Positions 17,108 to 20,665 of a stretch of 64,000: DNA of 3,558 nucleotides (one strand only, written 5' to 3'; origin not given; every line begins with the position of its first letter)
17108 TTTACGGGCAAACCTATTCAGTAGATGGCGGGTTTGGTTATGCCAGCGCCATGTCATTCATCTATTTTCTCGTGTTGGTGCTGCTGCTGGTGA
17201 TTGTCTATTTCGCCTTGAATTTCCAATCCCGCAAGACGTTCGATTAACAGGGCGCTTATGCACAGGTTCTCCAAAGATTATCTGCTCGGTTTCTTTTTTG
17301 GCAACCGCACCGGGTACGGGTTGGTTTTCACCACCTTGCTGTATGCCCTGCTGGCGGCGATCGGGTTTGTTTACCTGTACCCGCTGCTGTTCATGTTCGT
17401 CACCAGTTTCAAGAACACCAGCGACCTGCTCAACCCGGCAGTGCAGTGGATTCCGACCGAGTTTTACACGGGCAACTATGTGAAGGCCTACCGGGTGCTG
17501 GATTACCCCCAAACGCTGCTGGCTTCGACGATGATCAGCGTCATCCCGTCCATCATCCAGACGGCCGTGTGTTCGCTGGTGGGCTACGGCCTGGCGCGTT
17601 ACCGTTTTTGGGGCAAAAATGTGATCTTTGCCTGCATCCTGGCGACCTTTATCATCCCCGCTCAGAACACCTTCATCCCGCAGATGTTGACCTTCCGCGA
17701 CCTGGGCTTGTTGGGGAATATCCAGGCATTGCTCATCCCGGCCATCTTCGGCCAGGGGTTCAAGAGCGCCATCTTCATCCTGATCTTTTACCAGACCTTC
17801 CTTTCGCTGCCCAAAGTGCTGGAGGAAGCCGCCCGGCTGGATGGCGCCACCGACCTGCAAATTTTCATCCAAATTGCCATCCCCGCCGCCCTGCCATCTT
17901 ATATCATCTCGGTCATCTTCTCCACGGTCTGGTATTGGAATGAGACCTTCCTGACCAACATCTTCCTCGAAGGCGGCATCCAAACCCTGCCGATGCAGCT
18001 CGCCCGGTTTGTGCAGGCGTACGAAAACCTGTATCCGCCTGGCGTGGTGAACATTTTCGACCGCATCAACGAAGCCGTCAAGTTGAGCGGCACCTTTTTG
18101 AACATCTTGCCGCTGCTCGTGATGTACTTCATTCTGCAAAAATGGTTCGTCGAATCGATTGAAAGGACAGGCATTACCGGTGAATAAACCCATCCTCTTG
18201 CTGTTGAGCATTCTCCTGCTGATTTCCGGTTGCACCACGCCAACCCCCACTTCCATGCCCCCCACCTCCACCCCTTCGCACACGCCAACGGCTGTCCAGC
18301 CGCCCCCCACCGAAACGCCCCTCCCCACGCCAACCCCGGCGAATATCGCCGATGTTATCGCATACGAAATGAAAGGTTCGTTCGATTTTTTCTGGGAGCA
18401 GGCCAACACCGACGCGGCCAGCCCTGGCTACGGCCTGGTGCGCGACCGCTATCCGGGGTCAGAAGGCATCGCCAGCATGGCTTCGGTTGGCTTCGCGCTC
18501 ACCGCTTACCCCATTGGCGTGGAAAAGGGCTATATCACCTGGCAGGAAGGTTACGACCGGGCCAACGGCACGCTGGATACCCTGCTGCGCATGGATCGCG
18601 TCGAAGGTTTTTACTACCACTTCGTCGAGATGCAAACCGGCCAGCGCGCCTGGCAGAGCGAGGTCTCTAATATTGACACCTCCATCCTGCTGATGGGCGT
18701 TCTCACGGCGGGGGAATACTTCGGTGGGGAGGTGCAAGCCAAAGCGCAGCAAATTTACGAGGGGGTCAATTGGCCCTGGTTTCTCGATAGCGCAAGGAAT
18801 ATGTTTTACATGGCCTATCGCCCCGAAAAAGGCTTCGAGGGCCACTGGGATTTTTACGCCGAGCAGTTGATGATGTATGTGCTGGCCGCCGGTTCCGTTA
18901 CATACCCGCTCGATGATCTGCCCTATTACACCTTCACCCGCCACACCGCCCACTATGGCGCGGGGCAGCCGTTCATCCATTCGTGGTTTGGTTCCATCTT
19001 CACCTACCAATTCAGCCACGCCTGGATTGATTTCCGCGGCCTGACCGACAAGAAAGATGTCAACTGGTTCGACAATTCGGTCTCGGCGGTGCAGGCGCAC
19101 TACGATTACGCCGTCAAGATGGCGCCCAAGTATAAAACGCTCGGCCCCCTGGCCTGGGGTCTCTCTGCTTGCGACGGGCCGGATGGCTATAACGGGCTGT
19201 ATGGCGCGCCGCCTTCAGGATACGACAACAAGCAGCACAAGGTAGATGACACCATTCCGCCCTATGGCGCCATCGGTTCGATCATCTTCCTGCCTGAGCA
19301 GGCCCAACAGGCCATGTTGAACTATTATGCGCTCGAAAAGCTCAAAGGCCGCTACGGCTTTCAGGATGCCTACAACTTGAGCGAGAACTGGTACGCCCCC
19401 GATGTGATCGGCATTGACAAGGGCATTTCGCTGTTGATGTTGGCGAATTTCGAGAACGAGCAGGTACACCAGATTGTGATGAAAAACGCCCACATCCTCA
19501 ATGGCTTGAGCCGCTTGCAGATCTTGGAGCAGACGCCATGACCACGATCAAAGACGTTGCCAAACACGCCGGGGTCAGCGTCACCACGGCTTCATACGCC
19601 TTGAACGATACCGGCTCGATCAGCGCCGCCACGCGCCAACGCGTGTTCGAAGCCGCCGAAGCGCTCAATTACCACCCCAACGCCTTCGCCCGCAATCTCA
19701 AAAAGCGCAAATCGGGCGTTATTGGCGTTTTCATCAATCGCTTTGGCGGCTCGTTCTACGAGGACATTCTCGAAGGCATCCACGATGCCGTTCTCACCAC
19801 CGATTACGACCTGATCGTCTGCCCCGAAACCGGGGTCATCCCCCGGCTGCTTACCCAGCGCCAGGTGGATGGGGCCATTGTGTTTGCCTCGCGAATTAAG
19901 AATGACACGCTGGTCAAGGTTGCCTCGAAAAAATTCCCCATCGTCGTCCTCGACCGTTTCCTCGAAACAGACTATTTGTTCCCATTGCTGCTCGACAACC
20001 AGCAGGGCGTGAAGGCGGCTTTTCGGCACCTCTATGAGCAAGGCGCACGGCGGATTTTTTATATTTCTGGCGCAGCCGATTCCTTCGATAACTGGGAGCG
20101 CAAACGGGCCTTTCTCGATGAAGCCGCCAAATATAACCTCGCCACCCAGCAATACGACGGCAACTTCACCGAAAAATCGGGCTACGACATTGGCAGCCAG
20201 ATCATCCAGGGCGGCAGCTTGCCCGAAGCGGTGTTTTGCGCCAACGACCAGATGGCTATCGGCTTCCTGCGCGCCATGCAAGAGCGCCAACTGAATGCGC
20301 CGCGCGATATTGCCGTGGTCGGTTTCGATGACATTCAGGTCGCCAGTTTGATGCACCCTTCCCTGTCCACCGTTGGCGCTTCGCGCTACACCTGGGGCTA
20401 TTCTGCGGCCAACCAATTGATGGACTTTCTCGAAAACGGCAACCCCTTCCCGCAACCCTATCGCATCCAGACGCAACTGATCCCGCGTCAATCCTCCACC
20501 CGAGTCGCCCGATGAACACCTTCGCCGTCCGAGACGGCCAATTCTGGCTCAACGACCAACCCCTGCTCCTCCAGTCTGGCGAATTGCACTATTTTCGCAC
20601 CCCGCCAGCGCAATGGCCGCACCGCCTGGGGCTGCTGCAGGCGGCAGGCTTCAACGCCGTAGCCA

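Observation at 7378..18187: Seven-gene, ATPase-less importer with four different permeases and three accessory exported proteins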

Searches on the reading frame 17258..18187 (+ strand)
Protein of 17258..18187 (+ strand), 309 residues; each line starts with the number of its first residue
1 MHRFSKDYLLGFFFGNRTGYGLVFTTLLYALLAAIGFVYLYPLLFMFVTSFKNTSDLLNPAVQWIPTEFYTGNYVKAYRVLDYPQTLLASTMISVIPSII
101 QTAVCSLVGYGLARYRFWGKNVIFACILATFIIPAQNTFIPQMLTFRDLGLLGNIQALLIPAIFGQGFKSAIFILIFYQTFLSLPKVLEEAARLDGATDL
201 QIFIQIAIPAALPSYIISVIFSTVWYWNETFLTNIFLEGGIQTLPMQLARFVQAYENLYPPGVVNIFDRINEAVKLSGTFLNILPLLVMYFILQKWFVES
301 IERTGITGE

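Call 3: search_protein_families(library=pfam, proteins=[window:17258-18187:+], max_evalue=0.01)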
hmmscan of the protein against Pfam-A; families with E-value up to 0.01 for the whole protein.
window:17258-18187:+ (309 aa): 1 family
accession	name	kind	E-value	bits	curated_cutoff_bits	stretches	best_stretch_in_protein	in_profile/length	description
PF00528.27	BPD_transp_1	-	2e-13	50.9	26.4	1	107-299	3-180/184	Binding-protein-dependent transport system inner membrane component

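Call 82: search_protein_families(library=ncbifam, proteins=[window:17258-18184:+], max_evalue=0.001)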
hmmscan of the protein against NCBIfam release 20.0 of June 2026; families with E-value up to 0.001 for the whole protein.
window:17258-18184:+ (309 aa): 15 families
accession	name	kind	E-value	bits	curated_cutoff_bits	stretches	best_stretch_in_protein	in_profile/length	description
NF040932.1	ABC_arch_GlcU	equivalog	9.3e-23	81.2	340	1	27-300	4-263/272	glucose ABC transporter permease GlcU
NF008210.0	PRK10973.1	equivalog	5e-13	49.4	297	1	16-300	4-275/281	sn-glycerol-3-phosphate ABC transporter permease UgpE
NF008231.0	PRK10998.1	equivalog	1.5e-10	41.1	261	1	86-306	84-294/296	maltose ABC transporter permease MalG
NF007047.0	PRK09500.1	equivalog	6e-09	35.9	326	1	32-248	10-218/257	spermidine/putrescine ABC transporter permease PotC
NF040839.1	tungstate_WtpB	equivalog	2.3e-07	30.7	340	1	86-222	45-189/251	tungstate ABC transporter permease WtpB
TIGR01581.1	Mo_ABC_porter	hypoth_equivalog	4.2e-07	29.7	210.3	1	85-221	21-166/225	ABC transporter permease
NF006939.0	PRK09421.1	equivalog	8.8e-07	28.6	262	1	86-253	11-191/230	molybdate ABC transporter permease subunit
NF008208.0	PRK10971.1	equivalog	5.9e-06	26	415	1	80-260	50-243/277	sulfate/thiosulfate ABC transporter permease CysT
TIGR02139.1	permease_CysT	equivalog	6e-06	26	246.1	1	85-219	47-193/265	sulfate ABC transporter permease subunit CysT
TIGR00969.1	3a0106s02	subfamily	6.2e-06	25.9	240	1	36-223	28-208/272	sulfate ABC transporter permease subunit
NF040931.1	ABC_arch_GlcT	equivalog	9.1e-06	25.5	360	0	35-221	8-206/278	glucose ABC transporter permease GlcT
NF007889.0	PRK10592.1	equivalog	1.4e-05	24.8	476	1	31-252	14-234/281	putrescine ABC transporter permease PotI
NF008049.0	PRK10782.1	subfamily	7.8e-05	22.5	212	1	155-221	89-152/217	methionine ABC transporter permease MetI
TIGR02141.1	modB_ABC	equivalog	0.00016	21.4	182.6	1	91-222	4-144/208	molybdate ABC transporter permease subunit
NF008470.0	PRK11365.1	equivalog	0.00016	21.1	347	1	117-254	91-221/263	aliphatic sulfonate ABC transporter permease SsuC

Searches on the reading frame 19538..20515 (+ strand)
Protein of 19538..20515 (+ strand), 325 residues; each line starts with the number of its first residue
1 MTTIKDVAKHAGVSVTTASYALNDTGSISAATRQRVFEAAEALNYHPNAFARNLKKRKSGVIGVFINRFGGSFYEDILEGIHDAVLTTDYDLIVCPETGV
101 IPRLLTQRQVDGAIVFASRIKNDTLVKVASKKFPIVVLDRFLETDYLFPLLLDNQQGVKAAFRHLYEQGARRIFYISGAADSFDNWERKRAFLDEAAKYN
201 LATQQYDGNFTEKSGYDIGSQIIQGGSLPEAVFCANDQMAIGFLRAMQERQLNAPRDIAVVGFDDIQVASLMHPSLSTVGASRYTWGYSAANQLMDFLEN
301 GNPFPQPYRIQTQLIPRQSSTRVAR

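Call 3: search_protein_families(library=pfam, proteins=[window:19538-20515:+], max_evalue=0.01)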
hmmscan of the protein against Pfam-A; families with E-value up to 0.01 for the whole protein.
window:19538-20515:+ (325 aa): 4 families
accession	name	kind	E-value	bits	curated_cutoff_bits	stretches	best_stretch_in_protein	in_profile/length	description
PF13377.12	Peripla_BP_3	-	1.1e-31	110.7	26.5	1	163-320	2-167/167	Periplasmic binding protein-like domain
PF00356.27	LacI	-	1.8e-19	69.7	27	1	3-48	1-46/46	Bacterial regulatory proteins, lacI family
PF00532.27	Peripla_BP_1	-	1.1e-16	61.6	22.2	1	61-315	3-278/281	Periplasmic binding proteins and sugar binding domain of LacI family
PF13407.12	Peripla_BP_4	-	1.6e-12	48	35.1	1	108-299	54-255/258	Periplasmic binding protein domain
